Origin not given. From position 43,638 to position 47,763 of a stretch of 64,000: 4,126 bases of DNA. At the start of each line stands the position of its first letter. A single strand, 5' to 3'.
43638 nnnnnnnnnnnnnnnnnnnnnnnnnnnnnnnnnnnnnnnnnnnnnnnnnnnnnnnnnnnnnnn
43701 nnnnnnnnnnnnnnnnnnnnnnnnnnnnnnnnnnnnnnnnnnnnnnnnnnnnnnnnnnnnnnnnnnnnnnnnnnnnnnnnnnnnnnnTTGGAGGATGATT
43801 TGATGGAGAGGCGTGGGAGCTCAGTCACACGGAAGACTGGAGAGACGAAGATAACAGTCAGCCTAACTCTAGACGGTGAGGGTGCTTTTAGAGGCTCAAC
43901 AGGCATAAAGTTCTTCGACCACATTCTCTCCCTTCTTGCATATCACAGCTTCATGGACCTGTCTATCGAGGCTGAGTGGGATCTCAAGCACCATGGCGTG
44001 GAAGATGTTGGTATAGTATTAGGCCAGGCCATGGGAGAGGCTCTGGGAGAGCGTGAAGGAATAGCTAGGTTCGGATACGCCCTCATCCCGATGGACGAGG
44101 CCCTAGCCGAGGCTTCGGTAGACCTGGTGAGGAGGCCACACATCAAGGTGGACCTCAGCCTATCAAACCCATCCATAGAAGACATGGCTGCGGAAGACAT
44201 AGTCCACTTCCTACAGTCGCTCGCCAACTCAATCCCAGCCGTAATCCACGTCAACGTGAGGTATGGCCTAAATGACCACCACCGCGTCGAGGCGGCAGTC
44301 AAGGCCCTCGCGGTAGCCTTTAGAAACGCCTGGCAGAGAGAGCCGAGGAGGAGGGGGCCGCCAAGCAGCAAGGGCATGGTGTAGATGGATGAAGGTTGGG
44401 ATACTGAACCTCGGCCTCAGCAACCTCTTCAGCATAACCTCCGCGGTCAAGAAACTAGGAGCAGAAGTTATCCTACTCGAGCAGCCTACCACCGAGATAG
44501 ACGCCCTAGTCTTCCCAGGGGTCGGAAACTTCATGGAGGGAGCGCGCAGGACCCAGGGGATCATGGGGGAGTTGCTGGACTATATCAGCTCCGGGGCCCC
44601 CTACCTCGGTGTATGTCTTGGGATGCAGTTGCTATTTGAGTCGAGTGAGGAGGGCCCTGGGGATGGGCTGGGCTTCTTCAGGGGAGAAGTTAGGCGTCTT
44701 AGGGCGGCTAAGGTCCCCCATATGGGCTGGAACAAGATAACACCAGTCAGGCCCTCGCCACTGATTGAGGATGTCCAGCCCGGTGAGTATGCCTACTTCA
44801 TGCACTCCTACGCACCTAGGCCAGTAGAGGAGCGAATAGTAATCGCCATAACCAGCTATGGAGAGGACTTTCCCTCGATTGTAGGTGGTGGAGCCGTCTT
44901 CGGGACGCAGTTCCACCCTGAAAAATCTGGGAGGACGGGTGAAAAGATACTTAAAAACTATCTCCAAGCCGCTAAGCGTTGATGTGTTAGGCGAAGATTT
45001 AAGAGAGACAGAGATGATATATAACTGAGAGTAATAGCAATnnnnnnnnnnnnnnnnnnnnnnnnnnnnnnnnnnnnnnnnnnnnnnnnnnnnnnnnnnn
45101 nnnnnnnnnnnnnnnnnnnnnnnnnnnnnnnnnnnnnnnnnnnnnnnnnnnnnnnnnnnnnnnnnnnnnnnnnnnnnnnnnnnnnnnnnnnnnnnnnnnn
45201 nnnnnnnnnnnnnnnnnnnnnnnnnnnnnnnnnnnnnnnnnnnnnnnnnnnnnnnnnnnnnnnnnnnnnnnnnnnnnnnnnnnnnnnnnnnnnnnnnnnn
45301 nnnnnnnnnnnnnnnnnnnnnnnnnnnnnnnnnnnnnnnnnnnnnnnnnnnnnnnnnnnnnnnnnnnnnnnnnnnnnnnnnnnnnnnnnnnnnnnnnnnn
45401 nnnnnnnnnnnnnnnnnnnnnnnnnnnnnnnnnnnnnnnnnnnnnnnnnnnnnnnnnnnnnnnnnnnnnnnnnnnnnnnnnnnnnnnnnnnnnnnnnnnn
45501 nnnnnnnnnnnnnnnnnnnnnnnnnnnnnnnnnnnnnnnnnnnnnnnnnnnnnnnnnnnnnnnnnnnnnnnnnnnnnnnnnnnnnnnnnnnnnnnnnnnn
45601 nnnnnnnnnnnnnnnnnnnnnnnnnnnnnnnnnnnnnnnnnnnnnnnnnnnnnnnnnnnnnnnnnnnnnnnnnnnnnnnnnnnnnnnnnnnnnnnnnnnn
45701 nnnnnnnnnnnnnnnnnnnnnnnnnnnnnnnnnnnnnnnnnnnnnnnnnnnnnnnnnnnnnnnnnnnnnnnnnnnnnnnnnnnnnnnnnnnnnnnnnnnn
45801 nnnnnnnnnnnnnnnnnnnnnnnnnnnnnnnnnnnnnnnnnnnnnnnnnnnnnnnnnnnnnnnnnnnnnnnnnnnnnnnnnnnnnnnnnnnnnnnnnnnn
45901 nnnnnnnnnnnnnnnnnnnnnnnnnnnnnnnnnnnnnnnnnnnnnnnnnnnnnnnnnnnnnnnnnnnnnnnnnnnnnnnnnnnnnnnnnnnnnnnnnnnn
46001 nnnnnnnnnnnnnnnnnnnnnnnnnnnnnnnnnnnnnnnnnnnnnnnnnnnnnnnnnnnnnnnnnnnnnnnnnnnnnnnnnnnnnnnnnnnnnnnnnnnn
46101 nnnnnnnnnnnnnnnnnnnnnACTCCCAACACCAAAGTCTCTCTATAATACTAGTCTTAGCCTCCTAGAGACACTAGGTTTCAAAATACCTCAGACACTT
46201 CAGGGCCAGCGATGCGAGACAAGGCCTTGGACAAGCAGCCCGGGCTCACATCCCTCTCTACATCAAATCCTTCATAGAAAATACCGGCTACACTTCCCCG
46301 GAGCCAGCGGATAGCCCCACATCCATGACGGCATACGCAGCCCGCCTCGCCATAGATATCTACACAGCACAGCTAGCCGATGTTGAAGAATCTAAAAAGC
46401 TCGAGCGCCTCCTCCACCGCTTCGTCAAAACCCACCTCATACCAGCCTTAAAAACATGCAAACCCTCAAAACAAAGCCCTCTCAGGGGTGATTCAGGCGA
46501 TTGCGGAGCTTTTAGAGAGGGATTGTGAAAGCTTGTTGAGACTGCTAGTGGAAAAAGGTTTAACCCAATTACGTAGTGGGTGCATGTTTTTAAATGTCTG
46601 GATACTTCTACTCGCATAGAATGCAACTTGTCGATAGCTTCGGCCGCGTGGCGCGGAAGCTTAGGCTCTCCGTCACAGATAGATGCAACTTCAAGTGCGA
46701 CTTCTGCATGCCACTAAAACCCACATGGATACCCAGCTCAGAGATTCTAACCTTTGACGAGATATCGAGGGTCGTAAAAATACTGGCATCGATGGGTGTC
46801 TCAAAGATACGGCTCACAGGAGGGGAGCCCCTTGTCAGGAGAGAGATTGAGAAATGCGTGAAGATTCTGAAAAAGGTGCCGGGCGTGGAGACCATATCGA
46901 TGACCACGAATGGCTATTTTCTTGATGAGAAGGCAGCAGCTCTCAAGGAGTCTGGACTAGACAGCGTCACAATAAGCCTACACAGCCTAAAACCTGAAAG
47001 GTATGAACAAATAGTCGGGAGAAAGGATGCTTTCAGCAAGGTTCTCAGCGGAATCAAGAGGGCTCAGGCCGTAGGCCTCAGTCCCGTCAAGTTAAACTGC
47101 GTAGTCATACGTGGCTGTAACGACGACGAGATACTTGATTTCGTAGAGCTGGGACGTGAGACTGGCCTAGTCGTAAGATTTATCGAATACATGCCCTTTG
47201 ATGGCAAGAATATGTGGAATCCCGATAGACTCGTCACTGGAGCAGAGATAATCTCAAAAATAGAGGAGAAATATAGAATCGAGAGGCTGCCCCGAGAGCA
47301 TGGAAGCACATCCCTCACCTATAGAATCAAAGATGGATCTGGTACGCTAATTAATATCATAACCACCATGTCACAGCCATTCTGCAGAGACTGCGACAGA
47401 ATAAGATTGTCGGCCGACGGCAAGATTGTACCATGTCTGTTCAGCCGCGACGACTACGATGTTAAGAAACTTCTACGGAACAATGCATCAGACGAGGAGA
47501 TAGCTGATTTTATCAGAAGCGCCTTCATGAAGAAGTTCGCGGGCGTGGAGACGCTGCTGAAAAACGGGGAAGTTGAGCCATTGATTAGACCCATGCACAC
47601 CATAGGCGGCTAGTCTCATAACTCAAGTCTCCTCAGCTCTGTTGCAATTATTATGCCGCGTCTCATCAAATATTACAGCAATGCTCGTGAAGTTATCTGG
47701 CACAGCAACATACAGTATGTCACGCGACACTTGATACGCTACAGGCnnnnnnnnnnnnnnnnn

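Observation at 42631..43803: HAD-superfamily hydrolase embedded in hisG-hisD-X-hisB-hisH: candidate for the missing histidinol-phosphate phosphatase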

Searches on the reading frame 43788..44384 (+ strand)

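Call 3: search_protein_families(library=pfam, proteins=[window:43788-44384:+], max_evalue=0.1)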
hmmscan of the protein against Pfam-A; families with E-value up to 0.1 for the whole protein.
window:43788-44384:+ (198 aa): 1 family
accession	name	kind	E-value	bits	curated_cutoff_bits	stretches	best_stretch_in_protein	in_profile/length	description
PF00475.24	IGPD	-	2.4e-50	170.9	27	1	38-177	1-143/144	Imidazoleglycerol-phosphate dehydratase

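Call 4: search_protein_families(library=ncbifam, proteins=[window:43788-44384:+], max_evalue=0.1)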
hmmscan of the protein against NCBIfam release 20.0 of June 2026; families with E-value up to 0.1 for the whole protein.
window:43788-44384:+ (198 aa): 13 families
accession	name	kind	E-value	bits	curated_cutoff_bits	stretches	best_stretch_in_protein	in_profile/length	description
NF002111.0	PRK00951.2-1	equivalog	6.8e-63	211.8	231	1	8-197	3-193/194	imidazoleglycerol-phosphate dehydratase HisB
NF002116.0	PRK00951.2-6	equivalog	2.1e-59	200.8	269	1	6-197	1-196/197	imidazoleglycerol-phosphate dehydratase HisB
NF002109.0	PRK00951.1-5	equivalog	7.8e-57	192.2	278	1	9-197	3-195/196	imidazoleglycerol-phosphate dehydratase HisB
NF002115.0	PRK00951.2-5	equivalog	5.7e-55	186.1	289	1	9-197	3-194/195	imidazoleglycerol-phosphate dehydratase HisB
NF002114.0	PRK00951.2-4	equivalog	1.3e-54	184.7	189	1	12-197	3-189/190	imidazoleglycerol-phosphate dehydratase HisB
NF002112.0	PRK00951.2-2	equivalog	4.5e-54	183.1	315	1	11-197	4-193/194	imidazoleglycerol-phosphate dehydratase HisB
NF003937.0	PRK05446.1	equivalog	4.2e-53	180.6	443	1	6-197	164-354/355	bifunctional histidinol-phosphatase/imidazoleglycerol-phosphate dehydratase HisB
NF002108.0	PRK00951.1-3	equivalog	4.1e-52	176.8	328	1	6-198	7-203/205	imidazoleglycerol-phosphate dehydratase HisB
NF002110.2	PRK00951.1-6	equivalog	1.5e-51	175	266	1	10-197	2-198/199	imidazoleglycerol-phosphate dehydratase HisB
NF002107.0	PRK00951.1-2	equivalog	3.6e-50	170.3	267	1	11-198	4-194/194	imidazoleglycerol-phosphate dehydratase HisB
NF002106.0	PRK00951.1-1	equivalog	3.4e-47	160.6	283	1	8-197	3-196/197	imidazoleglycerol-phosphate dehydratase HisB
NF002113.0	PRK00951.2-3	equivalog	4.1e-47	160.6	288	1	12-198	5-190/190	imidazoleglycerol-phosphate dehydratase HisB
NF010121.0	PRK13598.1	equivalog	1.9e-43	148.5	295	1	9-181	3-178/193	imidazoleglycerol-phosphate dehydratase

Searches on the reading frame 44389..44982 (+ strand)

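Call 3: search_protein_families(library=pfam, proteins=[window:44389-44982:+], max_evalue=0.1)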
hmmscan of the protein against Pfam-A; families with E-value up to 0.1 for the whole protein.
window:44389-44982:+ (197 aa): 5 families
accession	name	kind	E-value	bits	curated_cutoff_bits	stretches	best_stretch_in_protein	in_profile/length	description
PF00117.34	GATase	-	6.1e-22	78.6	22.8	1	6-191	3-186/190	Glutamine amidotransferase class-I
PF07685.20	GATase_3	-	0.00026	21.1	27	1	30-89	33-95/196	CobB/CobQ-like glutamine amidotransferase domain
PF09825.15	BPL_N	-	0.00051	19.5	24.2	1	10-78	23-91/283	Biotin-protein ligase, N terminal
PF01174.25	SNO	-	0.0022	18.3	27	1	18-98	13-97/188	SNO glutamine amidotransferase family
PF07722.19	Peptidase_C26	-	0.052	13.7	20.5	0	65-82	101-118/219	Peptidase C26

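Call 4: search_protein_families(library=ncbifam, proteins=[window:44389-44982:+], max_evalue=0.1)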
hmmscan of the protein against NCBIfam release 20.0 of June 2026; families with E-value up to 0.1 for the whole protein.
window:44389-44982:+ (197 aa): 25 families
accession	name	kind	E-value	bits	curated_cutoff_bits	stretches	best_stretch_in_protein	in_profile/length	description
TIGR01855.1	IMP_synth_hisH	equivalog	5.1e-59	199.4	105.4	1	3-193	1-197/198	imidazole glycerol phosphate synthase subunit HisH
NF010608.0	PRK14004.1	equivalog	3.5e-36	124.9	216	1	3-193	2-208/210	imidazole glycerol phosphate synthase subunit HisH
NF001975.0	PRK00758.1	equivalog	1.4e-08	34.6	198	2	3-84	4-83/185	GMP synthase subunit A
TIGR00888.1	guaA_Nterm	equivalog_domain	3.4e-06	26.6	172.15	1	65-193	66-182/188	glutamine-hydrolyzing GMP synthase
TIGR03800.1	PLP_synth_Pdx2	equivalog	3.1e-05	24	105.55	1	2-85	1-86/184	pyridoxal 5'-phosphate synthase glutaminase subunit PdxT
TIGR00566.1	trpG_papA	subfamily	9.1e-05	22.3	121.05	0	36-82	45-87/192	glutamine amidotransferase of anthranilate synthase or aminodeoxychorismate synthase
TIGR01737.1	FGAM_synth_I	equivalog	9.3e-05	21.9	177.8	1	1-85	1-94/228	phosphoribosylformylglycinamidine synthase I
NF006562.0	PRK09065.1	equivalog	0.00045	19.8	205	0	124-192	135-203/242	glutamine amidotransferase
NF011201.0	PRK14607.1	equivalog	0.00053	18.8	670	0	170-195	163-189/534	bifunctional anthranilate synthase component II/anthranilate phosphoribosyltransferase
NF005367.0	PRK06895.1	equivalog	0.00071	19.5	265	1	70-194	73-188/190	anthranilate synthase component II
NF041322.1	Anth_synII_Halo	equivalog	0.0008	19.1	320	1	35-80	40-84/190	anthranilate synthase component II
NF000848.1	PRK00074.1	equivalog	0.001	17.8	400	1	66-193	67-185/512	glutamine-hydrolyzing GMP synthase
NF002957.0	PRK03619.1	equivalog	0.0012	18.2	212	1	16-85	17-95/222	phosphoribosylformylglycinamidine synthase subunit PurQ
NF005072.0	PRK06490.1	equivalog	0.0013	17.8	339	1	68-178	91-186/251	glutamine amidotransferase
TIGR01823.1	PabB-fungal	equivalog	0.0036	15.6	442.55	0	170-195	177-204/742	aminodeoxychorismate synthase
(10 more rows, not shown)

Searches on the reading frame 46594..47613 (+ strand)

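Call 36: search_protein_families(library=pfam, proteins=[window:46594-47613:+], max_evalue=0.001)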
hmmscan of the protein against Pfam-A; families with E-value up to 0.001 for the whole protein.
window:46594-47613:+ (339 aa): 3 families
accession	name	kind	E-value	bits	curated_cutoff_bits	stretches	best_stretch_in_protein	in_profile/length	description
PF04055.27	Radical_SAM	-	2.9e-36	125.6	29.5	1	26-186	2-165/166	Radical SAM superfamily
PF06463.18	Mob_synth_C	-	7.6e-34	116.9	37.4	1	193-314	2-122/128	Molybdenum Cofactor Synthesis C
PF13353.11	Fer4_12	-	1.4e-06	29.1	22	1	29-119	13-103/137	4Fe-4S single cluster domain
